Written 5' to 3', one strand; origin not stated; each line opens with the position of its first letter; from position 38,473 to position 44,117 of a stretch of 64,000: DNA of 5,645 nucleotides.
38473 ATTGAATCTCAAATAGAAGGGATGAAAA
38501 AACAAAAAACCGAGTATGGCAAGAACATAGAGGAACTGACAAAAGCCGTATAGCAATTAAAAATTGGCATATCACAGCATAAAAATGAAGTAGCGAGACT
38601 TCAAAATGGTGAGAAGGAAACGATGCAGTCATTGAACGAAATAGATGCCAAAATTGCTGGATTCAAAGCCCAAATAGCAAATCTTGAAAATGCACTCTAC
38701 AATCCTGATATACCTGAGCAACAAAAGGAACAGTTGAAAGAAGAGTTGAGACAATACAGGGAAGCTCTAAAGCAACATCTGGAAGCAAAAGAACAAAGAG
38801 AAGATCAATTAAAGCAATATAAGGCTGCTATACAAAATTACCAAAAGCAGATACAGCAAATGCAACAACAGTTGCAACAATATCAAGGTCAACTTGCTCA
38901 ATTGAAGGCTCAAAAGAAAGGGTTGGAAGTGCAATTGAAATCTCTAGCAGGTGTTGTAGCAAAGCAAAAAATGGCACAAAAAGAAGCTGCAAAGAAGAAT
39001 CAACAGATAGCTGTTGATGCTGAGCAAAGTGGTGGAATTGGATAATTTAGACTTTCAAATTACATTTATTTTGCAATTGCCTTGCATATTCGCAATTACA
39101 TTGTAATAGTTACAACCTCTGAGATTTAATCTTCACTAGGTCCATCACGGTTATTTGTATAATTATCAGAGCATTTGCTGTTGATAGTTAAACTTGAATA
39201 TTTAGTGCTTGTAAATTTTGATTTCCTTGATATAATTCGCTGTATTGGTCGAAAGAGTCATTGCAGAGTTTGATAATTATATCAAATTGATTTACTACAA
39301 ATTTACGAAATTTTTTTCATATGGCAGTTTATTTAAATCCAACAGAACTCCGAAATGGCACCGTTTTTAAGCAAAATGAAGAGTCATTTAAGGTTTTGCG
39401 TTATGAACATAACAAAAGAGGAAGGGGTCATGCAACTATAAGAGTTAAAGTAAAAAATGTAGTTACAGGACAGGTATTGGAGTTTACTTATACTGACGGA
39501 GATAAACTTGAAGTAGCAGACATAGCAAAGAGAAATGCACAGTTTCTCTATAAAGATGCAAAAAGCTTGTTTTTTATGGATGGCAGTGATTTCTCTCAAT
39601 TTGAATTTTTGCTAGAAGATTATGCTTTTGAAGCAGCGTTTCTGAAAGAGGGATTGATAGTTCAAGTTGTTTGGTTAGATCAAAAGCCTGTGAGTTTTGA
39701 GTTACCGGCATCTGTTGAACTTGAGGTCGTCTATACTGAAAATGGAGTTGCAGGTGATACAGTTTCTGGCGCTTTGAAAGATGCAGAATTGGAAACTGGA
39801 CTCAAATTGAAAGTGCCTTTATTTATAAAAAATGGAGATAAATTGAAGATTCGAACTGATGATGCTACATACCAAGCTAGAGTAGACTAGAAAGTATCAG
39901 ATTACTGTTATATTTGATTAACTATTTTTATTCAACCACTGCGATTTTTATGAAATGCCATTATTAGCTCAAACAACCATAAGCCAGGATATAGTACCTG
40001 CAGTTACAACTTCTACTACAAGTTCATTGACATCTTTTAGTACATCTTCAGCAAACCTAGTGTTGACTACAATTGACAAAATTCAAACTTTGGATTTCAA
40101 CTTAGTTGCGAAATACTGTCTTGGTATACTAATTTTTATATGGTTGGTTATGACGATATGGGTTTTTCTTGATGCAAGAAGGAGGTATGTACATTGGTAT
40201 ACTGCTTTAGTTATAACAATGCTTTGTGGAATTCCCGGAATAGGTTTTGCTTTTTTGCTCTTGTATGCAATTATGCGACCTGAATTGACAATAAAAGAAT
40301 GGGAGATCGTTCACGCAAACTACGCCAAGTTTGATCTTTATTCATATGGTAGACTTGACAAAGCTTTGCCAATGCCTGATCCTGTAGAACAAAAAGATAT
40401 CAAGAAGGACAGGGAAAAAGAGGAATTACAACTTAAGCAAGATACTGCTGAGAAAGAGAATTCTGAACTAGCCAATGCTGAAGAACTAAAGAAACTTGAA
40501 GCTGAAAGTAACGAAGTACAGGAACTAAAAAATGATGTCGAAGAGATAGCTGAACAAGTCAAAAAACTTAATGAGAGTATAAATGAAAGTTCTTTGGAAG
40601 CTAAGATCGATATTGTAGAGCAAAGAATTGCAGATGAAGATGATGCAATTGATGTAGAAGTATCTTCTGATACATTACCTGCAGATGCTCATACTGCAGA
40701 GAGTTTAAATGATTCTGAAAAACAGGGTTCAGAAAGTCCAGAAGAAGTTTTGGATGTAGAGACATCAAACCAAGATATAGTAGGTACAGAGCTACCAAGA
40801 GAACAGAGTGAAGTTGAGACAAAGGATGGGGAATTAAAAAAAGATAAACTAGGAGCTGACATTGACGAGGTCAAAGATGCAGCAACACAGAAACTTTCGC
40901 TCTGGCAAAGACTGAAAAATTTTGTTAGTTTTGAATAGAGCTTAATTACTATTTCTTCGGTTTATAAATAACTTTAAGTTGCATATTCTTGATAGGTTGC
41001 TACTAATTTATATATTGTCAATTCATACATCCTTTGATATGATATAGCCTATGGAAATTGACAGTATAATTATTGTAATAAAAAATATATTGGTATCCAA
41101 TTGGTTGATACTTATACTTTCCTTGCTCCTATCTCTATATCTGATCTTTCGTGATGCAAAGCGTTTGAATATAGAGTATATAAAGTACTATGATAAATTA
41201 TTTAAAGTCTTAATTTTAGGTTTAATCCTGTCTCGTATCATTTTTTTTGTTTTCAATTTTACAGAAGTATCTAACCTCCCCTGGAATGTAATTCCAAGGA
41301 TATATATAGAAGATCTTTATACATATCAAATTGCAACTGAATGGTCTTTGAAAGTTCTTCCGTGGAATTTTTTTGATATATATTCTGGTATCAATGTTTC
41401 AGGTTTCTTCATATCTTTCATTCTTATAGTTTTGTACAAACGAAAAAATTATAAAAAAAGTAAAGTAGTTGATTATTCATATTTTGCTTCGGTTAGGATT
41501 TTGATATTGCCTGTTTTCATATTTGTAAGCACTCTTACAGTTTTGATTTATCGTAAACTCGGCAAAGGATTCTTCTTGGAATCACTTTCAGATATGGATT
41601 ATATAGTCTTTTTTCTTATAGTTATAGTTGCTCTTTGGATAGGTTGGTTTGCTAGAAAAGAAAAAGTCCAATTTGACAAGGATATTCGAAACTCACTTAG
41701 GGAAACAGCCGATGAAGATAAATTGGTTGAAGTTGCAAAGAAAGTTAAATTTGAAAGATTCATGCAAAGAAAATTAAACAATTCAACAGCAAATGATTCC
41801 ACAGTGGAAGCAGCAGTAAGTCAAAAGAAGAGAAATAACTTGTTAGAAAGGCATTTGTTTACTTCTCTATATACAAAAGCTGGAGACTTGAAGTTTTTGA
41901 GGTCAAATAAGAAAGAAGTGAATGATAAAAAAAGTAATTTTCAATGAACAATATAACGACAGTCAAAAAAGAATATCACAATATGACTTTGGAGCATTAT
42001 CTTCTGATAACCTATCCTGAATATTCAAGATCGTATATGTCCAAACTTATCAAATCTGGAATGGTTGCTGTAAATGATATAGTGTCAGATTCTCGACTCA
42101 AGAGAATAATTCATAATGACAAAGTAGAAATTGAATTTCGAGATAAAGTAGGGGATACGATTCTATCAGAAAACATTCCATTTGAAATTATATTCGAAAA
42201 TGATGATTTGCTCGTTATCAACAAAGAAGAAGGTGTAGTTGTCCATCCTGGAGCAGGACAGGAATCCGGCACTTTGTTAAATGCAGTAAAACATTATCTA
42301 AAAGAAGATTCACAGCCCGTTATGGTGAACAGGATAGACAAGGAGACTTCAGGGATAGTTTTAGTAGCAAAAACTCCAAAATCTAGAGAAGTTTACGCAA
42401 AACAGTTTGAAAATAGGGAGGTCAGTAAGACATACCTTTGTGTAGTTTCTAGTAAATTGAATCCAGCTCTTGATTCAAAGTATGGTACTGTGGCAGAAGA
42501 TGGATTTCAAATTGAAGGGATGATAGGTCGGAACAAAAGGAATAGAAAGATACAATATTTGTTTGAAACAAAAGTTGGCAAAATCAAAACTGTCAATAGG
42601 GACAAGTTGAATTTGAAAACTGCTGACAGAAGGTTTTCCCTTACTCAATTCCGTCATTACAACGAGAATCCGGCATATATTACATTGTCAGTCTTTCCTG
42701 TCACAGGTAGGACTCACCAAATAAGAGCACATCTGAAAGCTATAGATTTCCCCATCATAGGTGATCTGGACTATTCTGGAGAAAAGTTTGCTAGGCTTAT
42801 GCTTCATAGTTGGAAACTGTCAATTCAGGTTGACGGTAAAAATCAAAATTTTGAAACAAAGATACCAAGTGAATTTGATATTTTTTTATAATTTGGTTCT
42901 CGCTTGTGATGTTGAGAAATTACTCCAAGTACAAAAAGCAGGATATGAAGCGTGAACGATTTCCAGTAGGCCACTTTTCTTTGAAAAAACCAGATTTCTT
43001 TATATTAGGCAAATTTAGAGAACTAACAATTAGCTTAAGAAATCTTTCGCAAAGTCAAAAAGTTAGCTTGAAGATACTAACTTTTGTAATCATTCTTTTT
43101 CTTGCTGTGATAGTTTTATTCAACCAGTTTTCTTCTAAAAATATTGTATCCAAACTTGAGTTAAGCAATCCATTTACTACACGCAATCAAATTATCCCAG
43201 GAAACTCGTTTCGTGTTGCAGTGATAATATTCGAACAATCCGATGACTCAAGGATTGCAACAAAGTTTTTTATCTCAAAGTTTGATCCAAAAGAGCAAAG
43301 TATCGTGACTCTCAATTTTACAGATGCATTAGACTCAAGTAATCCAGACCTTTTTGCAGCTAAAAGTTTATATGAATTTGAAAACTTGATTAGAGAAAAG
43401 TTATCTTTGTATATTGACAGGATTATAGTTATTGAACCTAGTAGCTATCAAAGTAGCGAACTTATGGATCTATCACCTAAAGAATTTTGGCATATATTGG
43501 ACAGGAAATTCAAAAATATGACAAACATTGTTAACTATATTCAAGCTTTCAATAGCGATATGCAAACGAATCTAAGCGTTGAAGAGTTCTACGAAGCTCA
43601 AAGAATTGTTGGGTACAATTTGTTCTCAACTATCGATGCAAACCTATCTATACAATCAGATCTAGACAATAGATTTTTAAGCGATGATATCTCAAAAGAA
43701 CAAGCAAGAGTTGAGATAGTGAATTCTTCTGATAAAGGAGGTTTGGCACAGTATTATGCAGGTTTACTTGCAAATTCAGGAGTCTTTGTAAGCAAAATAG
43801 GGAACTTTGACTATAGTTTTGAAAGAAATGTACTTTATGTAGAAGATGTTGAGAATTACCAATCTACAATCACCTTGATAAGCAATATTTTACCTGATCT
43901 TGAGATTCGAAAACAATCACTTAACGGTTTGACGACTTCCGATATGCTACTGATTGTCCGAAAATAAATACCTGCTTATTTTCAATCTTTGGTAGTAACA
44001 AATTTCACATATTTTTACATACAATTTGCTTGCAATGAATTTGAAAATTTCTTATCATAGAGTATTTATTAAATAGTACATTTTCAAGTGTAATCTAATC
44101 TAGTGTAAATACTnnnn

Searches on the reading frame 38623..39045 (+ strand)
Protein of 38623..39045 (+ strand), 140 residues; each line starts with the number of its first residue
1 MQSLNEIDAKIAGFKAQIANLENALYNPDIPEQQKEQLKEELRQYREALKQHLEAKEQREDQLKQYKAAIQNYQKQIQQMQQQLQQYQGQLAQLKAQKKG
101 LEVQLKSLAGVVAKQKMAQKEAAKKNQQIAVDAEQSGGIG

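Call 20: search_protein_families(library=pfam, proteins=[window:38623-39045:+], max_evalue=0.01)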
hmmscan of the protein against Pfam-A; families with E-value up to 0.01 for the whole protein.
window:38623-39045:+ (140 aa): 15 families
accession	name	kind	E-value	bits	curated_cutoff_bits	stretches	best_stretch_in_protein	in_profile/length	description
PF25450.1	Rab11-FIP3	-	5.4e-05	23.9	31.9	1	29-128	25-121/125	Rab11-FIP3-like domain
PF04513.17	Baculo_PEP_C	-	0.00016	22.1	38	0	33-114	38-117/140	Baculovirus polyhedron envelope protein, PEP, C terminus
PF15188.11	CCDC-167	-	0.00061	20.4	27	1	2-52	4-54/84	Coiled-coil domain-containing protein 167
PF03961.19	FapA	-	0.00067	19.8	31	1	3-117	126-241/272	Flagellar Assembly Protein A beta solenoid domain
PF05008.21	V-SNARE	-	0.00068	20.5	25.9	1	2-51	36-83/92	Vesicle transport v-SNARE protein N-terminus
PF00838.24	TCTP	-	0.00068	20.4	24.3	1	33-90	79-134/164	Translationally controlled tumour protein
PF16326.10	ABC_tran_CTD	-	0.00094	19.8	32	1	3-59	9-63/69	ABC transporter C-terminal domain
PF11559.13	ADIP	-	0.0024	18.4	34.3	1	50-133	48-131/151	Afadin- and alpha -actinin-Binding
PF25607.1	DUF7939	-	0.0037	18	27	1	2-47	34-79/81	Domain of unknown function (DUF7939)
PF10473.14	CENP-F_leu_zip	-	0.0047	17.4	34.5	0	3-117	11-120/140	Leucine-rich repeats of kinetochore protein Cenp-F/LEK1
PF12795.12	MscS_porin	-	0.0058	16.7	34.4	1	2-120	44-173/238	Mechanosensitive ion channel porin domain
PF23203.1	KIF21A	-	0.0061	16.8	28.5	1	15-106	26-114/161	KIF21A-like domain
PF04518.17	Effector_1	-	0.0064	16.1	23.8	1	32-120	185-274/371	Effector from type III secretion system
PF02601.20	Exonuc_VII_L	-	0.0069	16.3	35.9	1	34-126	141-235/315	Exonuclease VII, large subunit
PF07544.18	Med9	-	0.0084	16.6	26.9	1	2-51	26-75/80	RNA polymerase II transcription mediator complex subunit 9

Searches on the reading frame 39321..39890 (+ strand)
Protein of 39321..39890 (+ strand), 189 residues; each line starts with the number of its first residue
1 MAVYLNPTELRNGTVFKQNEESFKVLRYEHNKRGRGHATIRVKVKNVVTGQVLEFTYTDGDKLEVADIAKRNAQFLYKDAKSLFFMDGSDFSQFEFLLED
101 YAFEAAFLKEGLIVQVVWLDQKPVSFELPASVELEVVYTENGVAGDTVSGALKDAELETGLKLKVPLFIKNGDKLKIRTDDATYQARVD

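Call 20: search_protein_families(library=pfam, proteins=[window:39321-39890:+], max_evalue=0.01)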
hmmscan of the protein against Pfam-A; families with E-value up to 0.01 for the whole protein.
window:39321-39890:+ (189 aa): 3 families
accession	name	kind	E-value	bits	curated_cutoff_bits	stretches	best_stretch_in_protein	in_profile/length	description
PF09285.17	Elong-fact-P_C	-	9.1e-23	80.2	25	1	132-187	1-56/56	Elongation factor P, C-terminal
PF08207.18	EFP_N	-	1.7e-16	60.4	23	1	8-63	3-58/58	Elongation factor P (EF-P) KOW-like domain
PF01132.26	EFP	-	3.4e-12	46.6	27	1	71-124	1-54/54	Elongation factor P (EF-P) OB domain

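Call 25: find_related_loci(query=window:39321-39890:+, collection=genome_contigs, flank=10000)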
Query window:39321-39890:+ (189 aa) in genome_contigs; peptide patterns used: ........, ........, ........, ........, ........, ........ (x = any residue, [..] = any of these).
151 stretches matched a pattern; 25 encode a relative of the query (tblastn E <= 1e-3); 25 distinct loci.
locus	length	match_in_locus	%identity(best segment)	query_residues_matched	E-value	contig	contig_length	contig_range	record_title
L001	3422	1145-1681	42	9-187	1e-43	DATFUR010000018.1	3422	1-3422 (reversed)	MAG TPA_asm: Patescibacteria group bacterium isolate SMAG_U9442 k141_3699072, whole genome shotgun sequence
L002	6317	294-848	43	5-188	5e-42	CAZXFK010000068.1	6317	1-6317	MAG TPA_asm: uncultured Gammaproteobacteria bacterium isolate SRP278314_co2_137 genome assembly, contig: NODE_17855_leng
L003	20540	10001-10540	41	8-187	9e-43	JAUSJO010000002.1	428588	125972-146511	MAG: bacterium isolate E14_metabat.bin.303 E14_k141_251564, whole genome shotgun sequence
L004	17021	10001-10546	38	8-188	1e-39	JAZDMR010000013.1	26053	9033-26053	MAG: bacterium isolate MEGAHIT-group-0.67 k141_13975359, whole genome shotgun sequence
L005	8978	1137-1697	37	3-189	2e-35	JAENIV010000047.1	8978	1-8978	MAG: Candidatus Berkelbacteria bacterium isolate CoA_1_bin.50 scaffold_10326, whole genome shotgun sequence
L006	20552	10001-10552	34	5-188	6e-35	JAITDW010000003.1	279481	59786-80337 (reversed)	MAG: Candidatus Endomicrobiellum neotermitis isolate Nm470_bin18 k119_1783883, whole genome shotgun sequence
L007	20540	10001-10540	37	8-187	8e-35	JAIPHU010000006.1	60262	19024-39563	MAG: Candidatus Omnitrophota bacterium isolate Tobar15.5-16.5m-G38 Tobar15-5-16-5m-C210, whole genome shotgun sequence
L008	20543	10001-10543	33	9-189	2e-32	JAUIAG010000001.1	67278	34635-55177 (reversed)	MAG: Verrucomicrobiia bacterium isolate 5_bin.34 NODE_551_length_67278_cov_1.423330, whole genome shotgun sequence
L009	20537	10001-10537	34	9-187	5e-31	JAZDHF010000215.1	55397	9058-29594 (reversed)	MAG: Planctomycetota bacterium isolate MEGAHIT-group-0.304 k141_1654520, whole genome shotgun sequence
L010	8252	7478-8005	34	10-184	4e-29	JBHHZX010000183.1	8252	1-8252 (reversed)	MAG: Phycisphaerae bacterium isolate K_3_bin.53 NODE_3715_length_8252_cov_6.613639, whole genome shotgun sequence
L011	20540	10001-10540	36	8-187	1e-28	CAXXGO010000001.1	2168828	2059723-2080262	MAG: Phycisphaerae bacterium isolate c853687f-fc16-43d1-893a-c6280bf959b9 genome assembly, contig: contig_1, whole genom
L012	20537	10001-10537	32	9-187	4e-27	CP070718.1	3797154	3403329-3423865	MAG: Phycisphaerales bacterium isolate bin470 chromosome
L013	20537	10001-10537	32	9-187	5e-27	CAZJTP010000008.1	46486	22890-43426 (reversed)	MAG TPA_asm: uncultured Phycisphaeraceae bacterium isolate binchicken_co116_291 genome assembly, contig: NODE_603_length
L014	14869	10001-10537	33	9-187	4e-27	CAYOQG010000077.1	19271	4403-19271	MAG TPA_asm: uncultured Phycisphaeraceae bacterium isolate SRP323688_co1_276 genome assembly, contig: NODE_4705_length_1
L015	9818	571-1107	32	9-187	2e-26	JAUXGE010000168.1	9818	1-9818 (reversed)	MAG: Planctomycetota bacterium isolate CSMAG_2921 CSMAG_2921_k117_6277470_length_9818_cov_18.9313, whole genome shotgun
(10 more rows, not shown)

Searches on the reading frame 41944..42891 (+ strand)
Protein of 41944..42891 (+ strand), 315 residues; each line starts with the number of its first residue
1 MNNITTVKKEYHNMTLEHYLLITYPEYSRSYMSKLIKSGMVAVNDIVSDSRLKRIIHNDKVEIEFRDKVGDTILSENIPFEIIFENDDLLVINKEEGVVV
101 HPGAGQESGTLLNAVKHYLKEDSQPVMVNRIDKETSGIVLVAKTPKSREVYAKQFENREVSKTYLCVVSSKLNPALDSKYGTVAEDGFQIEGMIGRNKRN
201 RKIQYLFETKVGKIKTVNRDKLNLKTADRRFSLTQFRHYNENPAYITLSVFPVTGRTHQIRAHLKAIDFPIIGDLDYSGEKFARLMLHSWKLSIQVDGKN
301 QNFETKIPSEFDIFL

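Call 20: search_protein_families(library=pfam, proteins=[window:41944-42891:+], max_evalue=0.01)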
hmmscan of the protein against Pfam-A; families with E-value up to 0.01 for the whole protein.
window:41944-42891:+ (315 aa): 2 families
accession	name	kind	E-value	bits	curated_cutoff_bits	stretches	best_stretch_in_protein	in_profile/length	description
PF00849.27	PseudoU_synth_2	-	2.2e-27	96.6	26.8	1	88-265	1-151/152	RNA pseudouridylate synthase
PF13275.11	S4_2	-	0.0067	16.7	24.6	0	35-64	29-58/65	S4 domain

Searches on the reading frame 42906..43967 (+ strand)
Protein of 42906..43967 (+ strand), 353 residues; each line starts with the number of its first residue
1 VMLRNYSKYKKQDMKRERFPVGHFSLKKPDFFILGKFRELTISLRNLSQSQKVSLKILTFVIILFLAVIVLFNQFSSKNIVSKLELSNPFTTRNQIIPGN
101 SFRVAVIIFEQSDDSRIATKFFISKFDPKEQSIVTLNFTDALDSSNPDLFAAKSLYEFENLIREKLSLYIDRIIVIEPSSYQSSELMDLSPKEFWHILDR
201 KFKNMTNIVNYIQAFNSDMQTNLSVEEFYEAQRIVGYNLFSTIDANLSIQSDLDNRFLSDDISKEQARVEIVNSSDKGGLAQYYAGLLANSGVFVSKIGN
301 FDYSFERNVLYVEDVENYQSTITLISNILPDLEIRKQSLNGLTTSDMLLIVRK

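Call 3: search_protein_families(library=pfam, proteins=[window:42906-43967:+], max_evalue=1)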
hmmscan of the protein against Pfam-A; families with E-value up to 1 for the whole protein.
window:42906-43967:+ (353 aa): 1 family
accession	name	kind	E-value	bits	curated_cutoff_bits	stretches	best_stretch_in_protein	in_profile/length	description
PF13399.11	LytR_C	-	0.00069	20.9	22.2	1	266-313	1-48/86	LytR cell envelope-related transcriptional attenuator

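Call 4: search_protein_families(library=ncbifam, proteins=[window:42906-43967:+], max_evalue=1)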
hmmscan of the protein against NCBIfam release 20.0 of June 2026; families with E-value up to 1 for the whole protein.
window:42906-43967:+ (353 aa): 0 families
